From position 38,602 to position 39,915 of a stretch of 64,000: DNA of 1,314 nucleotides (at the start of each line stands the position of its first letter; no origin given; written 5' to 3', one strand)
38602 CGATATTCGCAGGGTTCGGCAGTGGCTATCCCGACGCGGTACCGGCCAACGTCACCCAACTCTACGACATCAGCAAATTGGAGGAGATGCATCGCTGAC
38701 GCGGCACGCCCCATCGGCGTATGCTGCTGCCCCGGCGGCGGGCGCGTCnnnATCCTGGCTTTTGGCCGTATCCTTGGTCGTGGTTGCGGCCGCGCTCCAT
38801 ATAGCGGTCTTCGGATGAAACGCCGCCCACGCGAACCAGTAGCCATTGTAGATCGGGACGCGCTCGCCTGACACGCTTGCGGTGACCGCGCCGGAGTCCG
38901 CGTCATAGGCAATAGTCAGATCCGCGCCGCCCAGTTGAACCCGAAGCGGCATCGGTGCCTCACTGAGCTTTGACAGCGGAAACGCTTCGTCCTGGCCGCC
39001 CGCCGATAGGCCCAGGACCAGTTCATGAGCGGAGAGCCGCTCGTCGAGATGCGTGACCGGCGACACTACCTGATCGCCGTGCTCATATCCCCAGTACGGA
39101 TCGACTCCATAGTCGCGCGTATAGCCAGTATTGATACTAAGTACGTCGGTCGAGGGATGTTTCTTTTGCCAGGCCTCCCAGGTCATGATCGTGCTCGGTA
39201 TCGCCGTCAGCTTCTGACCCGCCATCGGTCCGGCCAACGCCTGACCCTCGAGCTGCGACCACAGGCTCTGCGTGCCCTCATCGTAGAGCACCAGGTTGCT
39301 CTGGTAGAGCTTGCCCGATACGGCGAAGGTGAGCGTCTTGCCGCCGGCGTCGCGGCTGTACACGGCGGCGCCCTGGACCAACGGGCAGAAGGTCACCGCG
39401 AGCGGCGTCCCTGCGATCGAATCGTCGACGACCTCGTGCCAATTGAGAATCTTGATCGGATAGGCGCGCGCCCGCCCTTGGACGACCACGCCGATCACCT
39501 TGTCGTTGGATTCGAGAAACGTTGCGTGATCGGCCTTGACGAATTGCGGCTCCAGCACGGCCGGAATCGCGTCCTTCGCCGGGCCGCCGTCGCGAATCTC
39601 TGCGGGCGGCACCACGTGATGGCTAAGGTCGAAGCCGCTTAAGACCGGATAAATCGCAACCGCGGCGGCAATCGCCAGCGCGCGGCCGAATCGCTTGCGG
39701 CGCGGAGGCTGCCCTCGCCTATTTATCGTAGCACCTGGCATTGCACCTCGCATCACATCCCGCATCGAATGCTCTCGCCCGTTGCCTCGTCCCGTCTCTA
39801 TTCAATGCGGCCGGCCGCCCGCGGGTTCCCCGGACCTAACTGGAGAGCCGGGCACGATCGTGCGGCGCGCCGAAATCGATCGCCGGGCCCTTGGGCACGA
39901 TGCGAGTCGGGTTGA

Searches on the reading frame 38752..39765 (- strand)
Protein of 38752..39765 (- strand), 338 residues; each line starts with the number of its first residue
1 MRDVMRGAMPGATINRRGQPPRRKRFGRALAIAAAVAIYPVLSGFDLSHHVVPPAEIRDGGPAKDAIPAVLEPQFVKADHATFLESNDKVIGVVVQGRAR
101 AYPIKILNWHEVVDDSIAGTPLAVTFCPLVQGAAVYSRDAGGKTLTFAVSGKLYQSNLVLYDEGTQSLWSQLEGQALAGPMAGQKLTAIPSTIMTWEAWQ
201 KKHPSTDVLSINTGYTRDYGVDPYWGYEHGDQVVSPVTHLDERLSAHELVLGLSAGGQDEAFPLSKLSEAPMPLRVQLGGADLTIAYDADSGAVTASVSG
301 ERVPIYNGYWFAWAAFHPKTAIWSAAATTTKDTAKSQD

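Call 61: search_protein_families(library=pfam, proteins=[window:38752-39765:-], max_evalue=0.0001)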
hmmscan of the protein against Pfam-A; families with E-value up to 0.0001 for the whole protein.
window:38752-39765:- (338 aa): 1 family
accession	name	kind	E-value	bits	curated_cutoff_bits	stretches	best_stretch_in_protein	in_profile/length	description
PF11376.13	DUF3179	-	3.4e-86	289.7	27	1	64-295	1-232/292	Protein of unknown function (DUF3179)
